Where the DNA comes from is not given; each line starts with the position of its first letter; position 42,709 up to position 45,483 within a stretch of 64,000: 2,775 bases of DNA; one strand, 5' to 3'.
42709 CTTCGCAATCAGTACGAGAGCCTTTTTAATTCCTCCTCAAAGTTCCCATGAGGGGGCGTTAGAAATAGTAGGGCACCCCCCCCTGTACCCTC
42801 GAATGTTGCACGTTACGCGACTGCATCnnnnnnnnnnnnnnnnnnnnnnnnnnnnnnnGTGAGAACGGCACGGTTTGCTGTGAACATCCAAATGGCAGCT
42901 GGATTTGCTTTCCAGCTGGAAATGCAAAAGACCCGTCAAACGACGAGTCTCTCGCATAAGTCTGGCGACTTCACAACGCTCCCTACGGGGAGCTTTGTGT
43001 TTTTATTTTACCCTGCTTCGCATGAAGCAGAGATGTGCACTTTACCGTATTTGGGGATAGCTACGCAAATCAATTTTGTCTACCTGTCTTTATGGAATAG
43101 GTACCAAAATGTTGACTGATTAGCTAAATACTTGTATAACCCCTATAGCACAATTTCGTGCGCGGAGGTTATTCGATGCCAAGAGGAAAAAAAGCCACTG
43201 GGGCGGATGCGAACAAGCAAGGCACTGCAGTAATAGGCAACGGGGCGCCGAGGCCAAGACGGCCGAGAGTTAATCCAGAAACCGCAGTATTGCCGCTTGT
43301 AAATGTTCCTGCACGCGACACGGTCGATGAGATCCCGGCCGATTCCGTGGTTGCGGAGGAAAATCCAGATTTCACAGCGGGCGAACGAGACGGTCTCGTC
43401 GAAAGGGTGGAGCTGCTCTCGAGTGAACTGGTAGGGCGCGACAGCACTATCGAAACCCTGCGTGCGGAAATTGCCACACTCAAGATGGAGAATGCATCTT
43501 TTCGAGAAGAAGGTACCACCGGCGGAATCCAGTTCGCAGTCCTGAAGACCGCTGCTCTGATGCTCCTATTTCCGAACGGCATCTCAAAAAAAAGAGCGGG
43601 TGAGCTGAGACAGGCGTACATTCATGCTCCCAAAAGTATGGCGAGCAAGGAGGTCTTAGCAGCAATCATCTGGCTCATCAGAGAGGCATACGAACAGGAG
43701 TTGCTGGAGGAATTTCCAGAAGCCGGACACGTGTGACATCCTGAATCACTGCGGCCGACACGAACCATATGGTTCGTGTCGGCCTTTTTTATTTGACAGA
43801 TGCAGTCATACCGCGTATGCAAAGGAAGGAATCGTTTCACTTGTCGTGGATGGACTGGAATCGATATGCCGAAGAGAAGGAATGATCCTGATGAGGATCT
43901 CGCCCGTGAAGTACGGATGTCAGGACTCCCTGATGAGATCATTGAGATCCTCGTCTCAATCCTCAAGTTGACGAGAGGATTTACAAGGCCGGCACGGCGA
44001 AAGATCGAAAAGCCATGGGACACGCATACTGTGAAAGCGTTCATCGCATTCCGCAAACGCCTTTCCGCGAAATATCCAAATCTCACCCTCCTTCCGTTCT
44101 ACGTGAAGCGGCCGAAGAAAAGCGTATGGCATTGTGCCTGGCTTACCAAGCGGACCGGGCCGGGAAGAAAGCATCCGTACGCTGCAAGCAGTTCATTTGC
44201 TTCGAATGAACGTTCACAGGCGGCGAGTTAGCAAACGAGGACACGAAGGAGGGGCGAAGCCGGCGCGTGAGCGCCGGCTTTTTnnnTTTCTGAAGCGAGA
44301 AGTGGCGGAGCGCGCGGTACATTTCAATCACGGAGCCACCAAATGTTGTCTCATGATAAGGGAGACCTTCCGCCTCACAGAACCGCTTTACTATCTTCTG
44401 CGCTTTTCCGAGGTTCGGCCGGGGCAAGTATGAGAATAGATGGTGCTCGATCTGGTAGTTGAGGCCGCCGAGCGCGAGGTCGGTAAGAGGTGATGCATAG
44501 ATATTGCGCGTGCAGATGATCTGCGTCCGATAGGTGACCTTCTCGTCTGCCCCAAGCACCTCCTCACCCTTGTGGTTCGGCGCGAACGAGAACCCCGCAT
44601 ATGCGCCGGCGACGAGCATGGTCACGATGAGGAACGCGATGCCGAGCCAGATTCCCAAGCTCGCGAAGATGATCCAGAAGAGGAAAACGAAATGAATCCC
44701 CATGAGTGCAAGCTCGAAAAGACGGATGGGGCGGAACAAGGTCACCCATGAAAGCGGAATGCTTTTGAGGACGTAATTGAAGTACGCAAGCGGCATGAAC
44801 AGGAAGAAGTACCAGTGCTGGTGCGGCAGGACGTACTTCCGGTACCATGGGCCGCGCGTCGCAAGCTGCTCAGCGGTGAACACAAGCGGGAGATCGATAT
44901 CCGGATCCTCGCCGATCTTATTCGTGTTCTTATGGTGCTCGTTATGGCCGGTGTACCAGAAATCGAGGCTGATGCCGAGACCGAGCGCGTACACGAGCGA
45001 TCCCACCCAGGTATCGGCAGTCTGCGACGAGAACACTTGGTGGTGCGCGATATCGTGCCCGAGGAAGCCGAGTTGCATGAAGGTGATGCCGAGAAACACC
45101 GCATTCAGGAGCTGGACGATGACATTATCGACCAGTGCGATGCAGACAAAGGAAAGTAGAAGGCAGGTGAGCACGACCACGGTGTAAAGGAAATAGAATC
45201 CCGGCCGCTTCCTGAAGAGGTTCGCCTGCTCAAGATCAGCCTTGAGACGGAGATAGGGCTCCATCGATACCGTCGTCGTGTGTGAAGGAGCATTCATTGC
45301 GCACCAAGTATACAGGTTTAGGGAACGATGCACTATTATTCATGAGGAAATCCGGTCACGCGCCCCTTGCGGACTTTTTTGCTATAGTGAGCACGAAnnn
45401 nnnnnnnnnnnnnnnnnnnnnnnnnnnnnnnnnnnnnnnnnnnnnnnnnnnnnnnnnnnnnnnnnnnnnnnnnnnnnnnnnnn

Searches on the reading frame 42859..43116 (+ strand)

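Call 41: search_protein_families(library=phrogs, proteins=[window:42859-43116:+], max_evalue=1)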
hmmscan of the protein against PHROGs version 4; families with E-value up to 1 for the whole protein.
window:42859-43116:+ (86 aa): 1 family
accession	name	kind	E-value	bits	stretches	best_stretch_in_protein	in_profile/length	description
phrog_15828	-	unknown function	0.09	13.9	1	7-34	13-39/112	-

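Call 42: search_protein_families(library=pfam, proteins=[window:42859-43116:+], max_evalue=1)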
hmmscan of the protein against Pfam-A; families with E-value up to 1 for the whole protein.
window:42859-43116:+ (86 aa): 0 families

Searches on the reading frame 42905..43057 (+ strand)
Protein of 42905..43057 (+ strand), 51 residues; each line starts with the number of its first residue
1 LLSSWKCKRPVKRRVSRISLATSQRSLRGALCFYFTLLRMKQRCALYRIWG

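Call 41: search_protein_families(library=phrogs, proteins=[window:42905-43057:+], max_evalue=1)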
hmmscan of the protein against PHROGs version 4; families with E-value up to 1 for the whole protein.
window:42905-43057:+ (51 aa): 1 family
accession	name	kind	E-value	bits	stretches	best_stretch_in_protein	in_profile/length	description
phrog_16466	-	unknown function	0.35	12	1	16-47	13-44/69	-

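Call 42: search_protein_families(library=pfam, proteins=[window:42905-43057:+], max_evalue=1)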
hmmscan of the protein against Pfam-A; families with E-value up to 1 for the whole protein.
window:42905-43057:+ (51 aa): 0 families

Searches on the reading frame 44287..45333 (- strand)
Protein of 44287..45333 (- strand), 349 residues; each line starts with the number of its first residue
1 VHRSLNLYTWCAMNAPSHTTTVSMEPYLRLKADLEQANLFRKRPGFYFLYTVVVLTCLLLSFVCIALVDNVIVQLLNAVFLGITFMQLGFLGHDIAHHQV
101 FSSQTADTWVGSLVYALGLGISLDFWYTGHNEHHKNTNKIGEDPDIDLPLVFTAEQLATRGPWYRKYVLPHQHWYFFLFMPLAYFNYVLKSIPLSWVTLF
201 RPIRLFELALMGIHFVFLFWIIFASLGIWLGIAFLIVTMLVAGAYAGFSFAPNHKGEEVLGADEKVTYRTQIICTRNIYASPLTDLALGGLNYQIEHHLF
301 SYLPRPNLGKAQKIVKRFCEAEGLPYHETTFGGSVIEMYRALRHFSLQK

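Call 19: search_protein_families(library=pfam, proteins=[window:44287-45333:-], max_evalue=0.01)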
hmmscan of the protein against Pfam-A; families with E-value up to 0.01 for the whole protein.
window:44287-45333:- (349 aa): 1 family
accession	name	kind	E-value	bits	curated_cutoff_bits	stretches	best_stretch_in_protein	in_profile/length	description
PF00487.30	FA_desaturase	-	4.2e-35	122.2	29.7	1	77-329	8-252/253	Fatty acid desaturase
